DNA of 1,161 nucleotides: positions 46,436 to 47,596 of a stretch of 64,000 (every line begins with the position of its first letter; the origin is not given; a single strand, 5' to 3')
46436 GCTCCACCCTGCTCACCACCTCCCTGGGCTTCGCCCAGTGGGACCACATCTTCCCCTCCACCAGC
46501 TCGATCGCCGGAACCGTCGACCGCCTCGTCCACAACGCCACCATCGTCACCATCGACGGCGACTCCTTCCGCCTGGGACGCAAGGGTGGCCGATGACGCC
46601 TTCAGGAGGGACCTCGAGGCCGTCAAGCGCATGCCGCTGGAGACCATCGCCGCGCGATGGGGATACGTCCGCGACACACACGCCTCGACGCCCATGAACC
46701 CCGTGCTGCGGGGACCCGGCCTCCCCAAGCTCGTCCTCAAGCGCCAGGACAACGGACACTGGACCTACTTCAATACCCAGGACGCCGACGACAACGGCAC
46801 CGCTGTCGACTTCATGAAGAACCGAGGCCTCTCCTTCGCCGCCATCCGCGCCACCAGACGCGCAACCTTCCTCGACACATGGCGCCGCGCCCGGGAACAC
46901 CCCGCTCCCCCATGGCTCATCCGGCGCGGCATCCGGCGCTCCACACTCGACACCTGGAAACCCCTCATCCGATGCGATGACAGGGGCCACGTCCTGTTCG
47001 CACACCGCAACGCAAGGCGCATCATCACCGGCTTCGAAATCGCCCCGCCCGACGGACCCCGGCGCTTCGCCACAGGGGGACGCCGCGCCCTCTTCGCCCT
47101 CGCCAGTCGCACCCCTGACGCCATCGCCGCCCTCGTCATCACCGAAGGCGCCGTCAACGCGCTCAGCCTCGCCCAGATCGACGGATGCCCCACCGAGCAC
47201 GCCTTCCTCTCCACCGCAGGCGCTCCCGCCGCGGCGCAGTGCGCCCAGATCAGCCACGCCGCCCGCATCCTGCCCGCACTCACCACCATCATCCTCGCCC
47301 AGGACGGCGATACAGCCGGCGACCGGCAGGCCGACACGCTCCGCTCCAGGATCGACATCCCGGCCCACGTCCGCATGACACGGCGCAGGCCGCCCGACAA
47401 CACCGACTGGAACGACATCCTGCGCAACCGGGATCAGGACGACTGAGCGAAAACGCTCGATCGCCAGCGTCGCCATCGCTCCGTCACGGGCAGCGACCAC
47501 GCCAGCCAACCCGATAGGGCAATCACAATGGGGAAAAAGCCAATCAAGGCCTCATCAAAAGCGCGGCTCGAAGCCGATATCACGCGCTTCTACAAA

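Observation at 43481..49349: Gabija gajA split 27 codons in by a 4.05-kb IS21-family element with a 6-bp target-site duplication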

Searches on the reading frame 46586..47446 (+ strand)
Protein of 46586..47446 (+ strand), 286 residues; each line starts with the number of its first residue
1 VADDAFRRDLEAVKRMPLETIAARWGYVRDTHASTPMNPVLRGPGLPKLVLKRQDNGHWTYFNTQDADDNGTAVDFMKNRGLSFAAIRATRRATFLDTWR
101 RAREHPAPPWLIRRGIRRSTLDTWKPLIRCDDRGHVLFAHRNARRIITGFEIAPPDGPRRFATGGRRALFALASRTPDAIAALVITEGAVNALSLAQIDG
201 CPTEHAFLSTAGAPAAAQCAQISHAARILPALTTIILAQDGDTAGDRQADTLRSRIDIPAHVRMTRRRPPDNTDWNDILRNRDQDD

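Call 8: search_protein_families(library=pfam, proteins=[window:46586-47446:+], max_evalue=0.01)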
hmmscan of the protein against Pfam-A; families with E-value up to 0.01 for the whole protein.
window:46586-47446:+ (286 aa): 4 families
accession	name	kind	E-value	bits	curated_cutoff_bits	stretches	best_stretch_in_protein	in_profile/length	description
PF13155.12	Toprim_2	-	1.7e-09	38.3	22.1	1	184-279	1-88/88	Toprim-like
PF13362.12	Toprim_3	-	1.6e-08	35.3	27.2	1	183-282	2-92/95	Toprim domain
PF13154.11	DUF3991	-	0.00028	21.7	24.5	1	111-173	3-70/74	Protein of unknown function (DUF3991)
PF13662.12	Toprim_4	-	0.0027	18.3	25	1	183-265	3-82/85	Toprim domain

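Call 9: search_protein_families(library=padloc, proteins=[window:46586-47446:+], max_evalue=0.001)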
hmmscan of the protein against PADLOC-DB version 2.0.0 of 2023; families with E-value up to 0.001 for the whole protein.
window:46586-47446:+ (286 aa): 1 family
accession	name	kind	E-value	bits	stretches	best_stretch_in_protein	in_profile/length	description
PDLC03800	RTasDnaG-like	-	1e-06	25.8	1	159-282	262-375/550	DRT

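Call 19: find_homologous_proteins(query=window:46586-47446:+, max_evalue=0.00001)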
Query window:46586-47446:+ (286 aa): 61 proteins with E <= 0.00001 among 3273 candidates.
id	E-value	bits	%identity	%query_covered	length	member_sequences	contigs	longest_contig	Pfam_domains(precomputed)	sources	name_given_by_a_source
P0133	7.0e-176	601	93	99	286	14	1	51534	PF13155.13,PF13362.13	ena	-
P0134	2.4e-166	570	88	99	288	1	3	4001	PF13155.13,PF13362.13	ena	-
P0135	1.9e-114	400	65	98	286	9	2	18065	PF13155.13,PF13362.13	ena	-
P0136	4.6e-111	389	65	97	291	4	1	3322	PF13155.13,PF13662.13,PF13362.13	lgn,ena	-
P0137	1.3e-110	387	63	98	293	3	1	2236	PF13155.13,PF13362.13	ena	-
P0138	1.7e-110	387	67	95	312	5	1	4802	PF13155.13,PF13154.12,PF13362.13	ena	-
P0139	3.1e-110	386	64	97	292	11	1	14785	PF13155.13,PF13362.13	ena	-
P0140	1.2e-109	384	65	97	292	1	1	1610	PF13155.13,PF13362.13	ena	-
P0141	1.7e-109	384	64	98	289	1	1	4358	PF13155.13,PF13362.13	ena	-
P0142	2.8e-109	383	62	97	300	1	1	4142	PF13155.13,PF13362.13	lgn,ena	-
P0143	1.4e-108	381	64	97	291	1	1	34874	PF13155.13,PF13662.13,PF13362.13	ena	-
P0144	3.3e-108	379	62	95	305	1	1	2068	PF13155.13,PF13362.13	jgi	-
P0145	4.2e-108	379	64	97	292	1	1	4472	PF13155.13,PF13662.13,PF13362.13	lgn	-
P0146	5.1e-108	379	62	98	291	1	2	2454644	PF13155.13,PF13362.13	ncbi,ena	-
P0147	8.6e-108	378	65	92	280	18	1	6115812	PF13155.13,PF13154.12,PF13362.13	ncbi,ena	-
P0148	2.2e-107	377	62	96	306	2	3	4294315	PF13155.13,PF13362.13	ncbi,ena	-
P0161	8.8e-90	319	58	95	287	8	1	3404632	PF13155.13,PF13662.13,PF13154.12,PF13362.13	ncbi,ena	-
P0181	2.4e-34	137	36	99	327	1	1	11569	PF13155.13,PF13154.12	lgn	-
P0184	1.5e-32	131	35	99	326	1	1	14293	PF13155.13,PF13154.12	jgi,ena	jgi:hypothetical protein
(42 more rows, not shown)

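Call 21: find_encoding_contigs(protein=P0133, flank=7000, max_places=3)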
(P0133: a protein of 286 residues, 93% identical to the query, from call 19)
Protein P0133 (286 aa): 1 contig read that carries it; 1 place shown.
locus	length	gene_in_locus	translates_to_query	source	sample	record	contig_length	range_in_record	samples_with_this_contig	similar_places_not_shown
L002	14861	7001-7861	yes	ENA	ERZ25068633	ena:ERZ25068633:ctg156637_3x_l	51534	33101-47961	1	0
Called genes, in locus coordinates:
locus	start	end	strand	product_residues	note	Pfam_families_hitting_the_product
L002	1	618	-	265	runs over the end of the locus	PF01925:TauE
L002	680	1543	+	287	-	PF06441:EHN, PF00557:Peptidase_M24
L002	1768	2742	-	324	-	PF00753:Lactamase_B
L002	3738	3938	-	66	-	-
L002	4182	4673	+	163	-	-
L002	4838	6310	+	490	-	PF13384:HTH_23 (weak), PF22483:Mu-transpos_C_2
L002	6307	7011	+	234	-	PF01695:IstB_IS21, PF00004:AAA (weak)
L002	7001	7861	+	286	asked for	PF13155:Toprim_2, PF13362:Toprim_3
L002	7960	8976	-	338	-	PF05977:MFS_3, PF07690:MFS_1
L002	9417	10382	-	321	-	PF12146:Hydrolase_4, PF00561:Abhydrolase_1, PF12697:Abhydrolase_6, PF00326:Peptidase_S9 (faint)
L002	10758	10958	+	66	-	PF01609:DDE_Tnp_1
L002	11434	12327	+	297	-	PF13505:OMP_b-brl (weak)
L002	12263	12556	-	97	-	-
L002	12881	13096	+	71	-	-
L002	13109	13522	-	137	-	PF04828:GFA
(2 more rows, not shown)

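Call 22: find_encoding_contigs(protein=P0148, flank=7000, max_places=4)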
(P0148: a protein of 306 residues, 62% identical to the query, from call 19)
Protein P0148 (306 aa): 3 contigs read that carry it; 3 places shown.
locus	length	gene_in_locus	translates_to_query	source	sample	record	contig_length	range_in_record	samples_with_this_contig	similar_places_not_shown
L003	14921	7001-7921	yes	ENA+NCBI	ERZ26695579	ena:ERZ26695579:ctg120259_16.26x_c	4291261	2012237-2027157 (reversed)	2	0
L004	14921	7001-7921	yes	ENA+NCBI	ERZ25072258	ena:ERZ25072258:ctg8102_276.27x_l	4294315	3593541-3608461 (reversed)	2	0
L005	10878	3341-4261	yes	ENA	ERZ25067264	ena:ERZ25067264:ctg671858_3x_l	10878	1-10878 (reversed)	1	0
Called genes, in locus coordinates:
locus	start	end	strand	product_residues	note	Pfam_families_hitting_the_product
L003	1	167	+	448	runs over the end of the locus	PF02254:TrkA_N, PF02737:3HCDH_N (faint), PF07992:Pyr_redox_2 (faint), PF13241:NAD_binding_7 (faint), PF22614:Slo-like_RCK (faint), PF02080:TrkA_C, PF02254:TrkA_N, PF02080:TrkA_C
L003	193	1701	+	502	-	PF02386:TrkH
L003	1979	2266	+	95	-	PF17209:Hfq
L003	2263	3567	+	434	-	PF13167:GTP-bdg_N, PF16360:GTP-bdg_M, PF01926:MMR_HSR1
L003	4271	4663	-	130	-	-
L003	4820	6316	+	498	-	PF13936:HTH_38 (faint), PF22483:Mu-transpos_C_2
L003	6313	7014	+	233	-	PF01695:IstB_IS21, PF00004:AAA (weak)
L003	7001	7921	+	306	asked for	PF13155:Toprim_2, PF13362:Toprim_3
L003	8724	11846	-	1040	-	PF00041:fn3, PF16656:Pur_ac_phosph_N (faint), PF25059:FN3_DSCAM-DSCAML_C (faint)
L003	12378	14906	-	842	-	PF01804:Penicil_amidase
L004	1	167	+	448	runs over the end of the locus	PF02254:TrkA_N, PF02737:3HCDH_N (faint), PF07992:Pyr_redox_2 (faint), PF13241:NAD_binding_7 (faint), PF22614:Slo-like_RCK (faint), PF02080:TrkA_C, PF02254:TrkA_N, PF02080:TrkA_C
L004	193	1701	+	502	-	PF02386:TrkH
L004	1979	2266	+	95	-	PF17209:Hfq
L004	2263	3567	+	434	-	PF13167:GTP-bdg_N, PF16360:GTP-bdg_M, PF01926:MMR_HSR1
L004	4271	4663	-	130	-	-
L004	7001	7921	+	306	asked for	PF13155:Toprim_2, PF13362:Toprim_3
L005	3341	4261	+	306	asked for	PF13155:Toprim_2, PF13362:Toprim_3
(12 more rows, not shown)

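Call 23: find_encoding_contigs(protein=P0161, flank=7000, max_places=3)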
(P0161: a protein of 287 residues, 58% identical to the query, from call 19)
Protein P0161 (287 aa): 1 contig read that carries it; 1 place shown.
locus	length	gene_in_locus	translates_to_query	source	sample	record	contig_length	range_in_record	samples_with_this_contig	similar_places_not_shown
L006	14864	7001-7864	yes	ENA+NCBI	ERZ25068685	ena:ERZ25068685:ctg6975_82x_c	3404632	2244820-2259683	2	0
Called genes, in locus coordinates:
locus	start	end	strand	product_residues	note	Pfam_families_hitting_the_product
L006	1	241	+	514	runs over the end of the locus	PF03781:FGE-sulfatase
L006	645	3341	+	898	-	PF14236:DruA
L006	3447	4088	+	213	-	-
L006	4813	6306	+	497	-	PF13384:HTH_23 (weak), PF22483:Mu-transpos_C_2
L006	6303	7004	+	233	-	PF01695:IstB_IS21, PF00004:AAA (faint)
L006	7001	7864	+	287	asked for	PF13154:DUF3991 (weak), PF13155:Toprim_2, PF13362:Toprim_3, PF13662:Toprim_4 (weak)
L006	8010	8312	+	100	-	-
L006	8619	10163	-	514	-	PF01558:POR, PF20169:DUF6537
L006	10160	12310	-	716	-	PF02775:TPP_enzyme_C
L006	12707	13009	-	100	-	-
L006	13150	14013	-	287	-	PF13154:DUF3991 (weak), PF13155:Toprim_2, PF13362:Toprim_3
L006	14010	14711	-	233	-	PF01695:IstB_IS21, PF00004:AAA (faint)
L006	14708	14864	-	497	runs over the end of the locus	PF13384:HTH_23 (weak), PF22483:Mu-transpos_C_2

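Call 29: search_protein_families(library=ncbifam, proteins=[window:46586-47446:+], max_evalue=0.001)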
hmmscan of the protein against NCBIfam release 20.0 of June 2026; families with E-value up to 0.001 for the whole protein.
window:46586-47446:+ (286 aa): 0 families

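Call 32: find_related_loci(query=A2, collection=genome_contigs, flank=8000)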
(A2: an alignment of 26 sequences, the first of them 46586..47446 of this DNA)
Query A2 (286 aa) in genome_contigs; peptide patterns used: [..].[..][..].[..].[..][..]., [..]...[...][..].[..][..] (x = any residue, [..] = any of these).
292 stretches matched a pattern; 187 encode a relative of the query (tblastn E <= 1e-3); the best 80 are kept; 76 distinct loci.
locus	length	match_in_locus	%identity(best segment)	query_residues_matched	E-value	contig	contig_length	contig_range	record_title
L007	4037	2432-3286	92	1-285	0e+0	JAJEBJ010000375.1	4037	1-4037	MAG: Alphaproteobacteria bacterium isolate jk18x9bins.14 k141_486553, whole genome shotgun sequence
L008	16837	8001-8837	64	6-279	1e-114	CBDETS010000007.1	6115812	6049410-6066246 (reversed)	MAG: Paracoccaceae bacterium isolate d64af6e7-52e0-4969-a89a-2429f2ada3a2 genome assembly, contig: contig_6, whole genom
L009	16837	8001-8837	64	6-279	1e-114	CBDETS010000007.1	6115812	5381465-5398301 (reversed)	MAG: Paracoccaceae bacterium isolate d64af6e7-52e0-4969-a89a-2429f2ada3a2 genome assembly, contig: contig_6, whole genom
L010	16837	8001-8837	64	6-279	1e-114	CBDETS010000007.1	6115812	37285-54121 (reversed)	MAG: Paracoccaceae bacterium isolate d64af6e7-52e0-4969-a89a-2429f2ada3a2 genome assembly, contig: contig_6, whole genom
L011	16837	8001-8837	64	6-279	1e-114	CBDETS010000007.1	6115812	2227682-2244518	MAG: Paracoccaceae bacterium isolate d64af6e7-52e0-4969-a89a-2429f2ada3a2 genome assembly, contig: contig_6, whole genom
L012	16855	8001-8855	63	6-281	4e-112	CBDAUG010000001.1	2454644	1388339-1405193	MAG: Alphaproteobacteria bacterium isolate 85bc8abf-2a0b-40a6-bf12-b11200afe27e genome assembly, contig: contig_1, whole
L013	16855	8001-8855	63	6-281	4e-112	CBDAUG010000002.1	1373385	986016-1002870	MAG: Alphaproteobacteria bacterium isolate 85bc8abf-2a0b-40a6-bf12-b11200afe27e genome assembly, contig: contig_2, whole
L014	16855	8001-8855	63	6-281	4e-112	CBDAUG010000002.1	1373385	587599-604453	MAG: Alphaproteobacteria bacterium isolate 85bc8abf-2a0b-40a6-bf12-b11200afe27e genome assembly, contig: contig_2, whole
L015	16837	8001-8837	64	6-279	1e-114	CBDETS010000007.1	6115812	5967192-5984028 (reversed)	MAG: Paracoccaceae bacterium isolate d64af6e7-52e0-4969-a89a-2429f2ada3a2 genome assembly, contig: contig_6, whole genom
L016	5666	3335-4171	63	7-279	8e-110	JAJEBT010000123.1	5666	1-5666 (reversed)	MAG: Alphaproteobacteria bacterium isolate jk18x9bins.50 k141_83181, whole genome shotgun sequence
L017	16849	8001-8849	63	3-279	2e-109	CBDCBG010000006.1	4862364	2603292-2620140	MAG: Paracoccaceae bacterium isolate 5812eaf6-6c27-420f-b7fa-a4b7e87638f2 genome assembly, contig: contig_5, whole genom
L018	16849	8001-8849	63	3-279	2e-109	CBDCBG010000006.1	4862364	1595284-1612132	MAG: Paracoccaceae bacterium isolate 5812eaf6-6c27-420f-b7fa-a4b7e87638f2 genome assembly, contig: contig_5, whole genom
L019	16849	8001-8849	63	3-279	2e-109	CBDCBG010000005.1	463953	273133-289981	MAG: Paracoccaceae bacterium isolate 5812eaf6-6c27-420f-b7fa-a4b7e87638f2 genome assembly, contig: chromosome_1, whole g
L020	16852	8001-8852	63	2-279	2e-109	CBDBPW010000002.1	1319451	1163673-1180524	MAG: Paracoccaceae bacterium isolate 54bceaf8-0355-482a-8c1c-721e8d2b0488 genome assembly, contig: contig_2, whole genom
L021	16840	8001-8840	62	6-279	3e-109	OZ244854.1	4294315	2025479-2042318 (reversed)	MAG: Paracoccaceae bacterium isolate 8cccaf92-0958-4092-b060-190bed362cb7 genome assembly, chromosome: 1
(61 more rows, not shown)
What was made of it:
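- The related genomes are MAGs and this IS family is multi-copy in them (call 32).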

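Call 52: predict_structure(alignment_id=A2)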
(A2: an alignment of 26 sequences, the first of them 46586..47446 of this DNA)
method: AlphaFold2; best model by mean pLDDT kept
length: 286 residues; sequences in the alignment: 26
mean_pLDDT: 71.6   pTM: 0.48
mean pLDDT of the five models: 71.6, 70.9, 58.6, 56.3, 50.5
residues with pLDDT >= 90: 60; 70-90: 101; 50-70: 81; < 50: 44
segments of 3 or more residues with pLDDT < 50: 90-92, 141-149, 156-182
pLDDT, mean of each block of 10 residues (from residue 1): 55 86 93 89 93 89 89 89 67 57 79 59 72 70 44 45 36 40 53 67 72 70 73 85 87 91 91 74 54
secondary structure, 60 per line:
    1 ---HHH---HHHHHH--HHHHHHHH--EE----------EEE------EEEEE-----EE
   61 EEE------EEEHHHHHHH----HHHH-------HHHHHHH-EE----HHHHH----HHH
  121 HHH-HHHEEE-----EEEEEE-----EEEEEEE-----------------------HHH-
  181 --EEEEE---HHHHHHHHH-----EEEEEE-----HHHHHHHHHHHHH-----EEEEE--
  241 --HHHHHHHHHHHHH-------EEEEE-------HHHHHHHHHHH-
elements in order: H10-15 H18-25 E40-42 E49-53 E59-63 E70-72 H73-79 H84-87 H95-101 H109-113 H118-123 E128-130 E136-141 E147-153 E183-187 H191-199 E205-210 H216-228 E234-238 H243-255 E263-267 H275-285

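Call 54: fold_search(model_id=the predicted structure, library=pdb)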
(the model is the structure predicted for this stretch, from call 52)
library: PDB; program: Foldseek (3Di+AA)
matches with E <= 10: 562; with E <= 0.001: 0
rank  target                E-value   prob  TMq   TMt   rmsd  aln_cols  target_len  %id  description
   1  1nui_B                2.2e-03  0.96  0.29  0.32   9.3       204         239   17  Crystal Structure of the primase fragment of Bacteriophage T7 primase-helicase protein (released 2003-05-27)
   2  5guj                  3.4e-03  0.89  0.28  0.26  17.1       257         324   15  Crystal structure of the Bacillus subtilis DnaG RNA Polymerase Domain, natural degradation of full length DnaG (released 2017-04-19)
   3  1nui_A                3.6e-03  0.96  0.30  0.34   6.9       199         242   21  Crystal Structure of the primase fragment of Bacteriophage T7 primase-helicase protein (released 2003-05-27)
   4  5ikn_G                7.9e-03  0.92  0.30  0.20   7.8       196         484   20  Crystal Structure of the T7 Replisome in the Absence of DNA (released 2016-12-07)
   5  6n9x_C                8.9e-03  0.90  0.30  0.21   8.9       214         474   20  Structure of bacteriophage T7 lagging-strand DNA polymerase (D5A/E7A) and gp4 (helicase/primase) bound to DNA includin (released 2019-03-06)
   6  6n9u_F                1.1e-02  0.87  0.28  0.36   9.0       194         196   20  Structure of bacteriophage T7 lagging-strand DNA polymerase (D5A/E7A) interacting with primase domains of two gp4 subu (released 2019-03-06)
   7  4dad                  1.8e-01  0.33  0.16  0.28   8.7        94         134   19  Crystal structure of a Putative pilus assembly-related protein (BPSS2195) from Burkholderia pseudomallei K96243 at 2.50  (released 2012-01-25)
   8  8a22_Bk               3.8e-01  0.10  0.13  0.25  14.2       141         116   10  Structure of the mitochondrial ribosome from Polytomella magna (released 2022-11-16)
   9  6gej_M                3.8e-01  0.10  0.17  0.09   9.7       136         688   17  Chromatin remodeller-nucleosome complex at 3.6 A resolution. (released 2018-10-17)
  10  9ca9_A                5.1e-01  0.13  0.18  0.13   7.5       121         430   16  Cryo-EM structure of the human SRCAP complex in the unbound state (composite structure) (released 2025-06-18)
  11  1cr0                  5.1e-01  0.12  0.15  0.17   9.7        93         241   17  CRYSTAL STRUCTURE OF THE HELICASE DOMAIN OF THE GENE4 PROTEIN OF BACTERIOPHAGE T7 (released 1999-11-10)
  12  9dw0_H                5.4e-01  0.12  0.15  0.21  13.3       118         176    9  Human ClpX-bound ClpP (released 2025-10-15)
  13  8qua                  5.8e-01  0.44  0.19  0.28   5.2        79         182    6  GTP binding protein YsxC from Staphylococcus aureus (released 2024-02-07)
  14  9npd_C                6.1e-01  0.13  0.15  0.07   7.8        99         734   13  Crystal structure of the inactive conformation of a glycoside hydrolase (CapGH2b - E553Q Mutant) from the GH2 family i (released 2025-11-12)
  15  6rzo_A                6.5e-01  0.25  0.21  0.18   7.2       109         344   13  Crystal structure of the N-terminal carbohydrate binding module family 48 and ferulic acid esterase from the multi-enz (released 2019-09-25)
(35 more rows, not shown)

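Call 55: search_solved_structures(query=A2, max_evalue=1, show_alignments=1)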
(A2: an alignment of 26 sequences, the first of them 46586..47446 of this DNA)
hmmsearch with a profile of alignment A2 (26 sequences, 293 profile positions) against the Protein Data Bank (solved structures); distinct sequences matched with E-value up to 1: 4.
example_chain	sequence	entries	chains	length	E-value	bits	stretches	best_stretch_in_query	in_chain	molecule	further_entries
1nui_A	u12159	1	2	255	1.6e-07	34.2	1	94-257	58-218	DNA primase/helicase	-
6n7i_A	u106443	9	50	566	1.2e-06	31.4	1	96-257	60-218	DNA primase/helicase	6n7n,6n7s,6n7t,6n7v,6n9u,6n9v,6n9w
5ikn_D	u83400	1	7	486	2.9e-06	30.1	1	104-257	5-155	DNA primase/helicase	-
1q57_A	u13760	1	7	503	3e-06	30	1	104-257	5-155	DNA primase/helicase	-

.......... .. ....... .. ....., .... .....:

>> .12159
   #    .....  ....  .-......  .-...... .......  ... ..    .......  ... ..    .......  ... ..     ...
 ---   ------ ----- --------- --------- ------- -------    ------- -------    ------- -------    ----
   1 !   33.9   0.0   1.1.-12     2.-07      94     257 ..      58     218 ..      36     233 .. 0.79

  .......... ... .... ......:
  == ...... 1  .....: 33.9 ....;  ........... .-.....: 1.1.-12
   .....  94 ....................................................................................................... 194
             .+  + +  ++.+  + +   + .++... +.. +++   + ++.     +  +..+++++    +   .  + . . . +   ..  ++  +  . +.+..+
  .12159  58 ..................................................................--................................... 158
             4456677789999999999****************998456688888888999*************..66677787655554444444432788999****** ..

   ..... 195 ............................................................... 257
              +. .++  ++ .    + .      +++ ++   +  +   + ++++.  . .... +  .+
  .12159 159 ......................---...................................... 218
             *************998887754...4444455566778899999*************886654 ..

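Call 66: find_encoding_contigs(protein=P0184, flank=6000, max_places=2)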
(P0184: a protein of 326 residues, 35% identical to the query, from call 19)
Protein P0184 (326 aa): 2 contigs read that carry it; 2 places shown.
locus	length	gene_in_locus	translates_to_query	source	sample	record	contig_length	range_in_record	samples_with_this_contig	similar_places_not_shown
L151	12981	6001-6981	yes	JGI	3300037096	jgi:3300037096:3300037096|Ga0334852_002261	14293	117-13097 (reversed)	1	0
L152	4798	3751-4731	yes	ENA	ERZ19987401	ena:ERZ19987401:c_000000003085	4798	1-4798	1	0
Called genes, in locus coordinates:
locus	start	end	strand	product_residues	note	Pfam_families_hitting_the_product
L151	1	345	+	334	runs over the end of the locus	PF03524:CagX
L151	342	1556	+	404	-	PF03743:TrbI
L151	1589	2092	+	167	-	PF10502:Peptidase_S26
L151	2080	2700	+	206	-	-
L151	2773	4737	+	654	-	PF01751:Toprim (weak), PF01131:Topoisom_bac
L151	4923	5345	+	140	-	-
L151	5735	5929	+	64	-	-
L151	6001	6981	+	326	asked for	PF13154:DUF3991, PF13155:Toprim_2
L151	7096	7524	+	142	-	-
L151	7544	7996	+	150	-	-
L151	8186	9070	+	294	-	-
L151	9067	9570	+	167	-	-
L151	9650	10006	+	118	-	-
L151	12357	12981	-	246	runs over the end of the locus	?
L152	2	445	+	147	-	?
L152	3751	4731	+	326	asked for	PF13154:DUF3991, PF13155:Toprim_2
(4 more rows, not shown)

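Call 67: find_encoding_contigs(protein=P0181, flank=6000, max_places=2)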
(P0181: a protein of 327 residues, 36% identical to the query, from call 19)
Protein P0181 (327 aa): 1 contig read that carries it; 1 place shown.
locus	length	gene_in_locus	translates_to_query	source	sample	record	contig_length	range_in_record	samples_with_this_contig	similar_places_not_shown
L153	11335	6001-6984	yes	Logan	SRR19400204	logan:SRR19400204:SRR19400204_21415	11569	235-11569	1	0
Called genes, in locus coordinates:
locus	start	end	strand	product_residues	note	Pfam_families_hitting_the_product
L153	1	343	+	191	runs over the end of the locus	?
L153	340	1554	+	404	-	PF03743:TrbI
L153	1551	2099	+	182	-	PF10502:Peptidase_S26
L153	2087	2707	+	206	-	-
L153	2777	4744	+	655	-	PF01751:Toprim, PF01131:Topoisom_bac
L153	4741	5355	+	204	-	-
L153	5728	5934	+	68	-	-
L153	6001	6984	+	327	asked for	PF13154:DUF3991, PF13155:Toprim_2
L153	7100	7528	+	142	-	-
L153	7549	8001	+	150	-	-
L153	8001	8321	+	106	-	-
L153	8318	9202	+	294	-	-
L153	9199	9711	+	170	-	-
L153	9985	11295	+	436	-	PF00589:Phage_integrase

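Call 69: search_protein_families(library=padloc, proteins=[L006:645-3341:+, L006:3447-3915:+], max_evalue=0.001)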
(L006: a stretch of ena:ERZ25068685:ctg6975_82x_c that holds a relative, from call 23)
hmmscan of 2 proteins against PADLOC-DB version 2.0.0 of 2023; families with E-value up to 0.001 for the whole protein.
L006:645-3341:+ (898 aa): 0 families

L006:3447-3915:+ (156 aa): 0 families
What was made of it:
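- Tried and rejected: A copy in L006 abuts a gene that Pfam labels DruA, but PADLOC does not recognise that gene or its neighbour (call 69).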
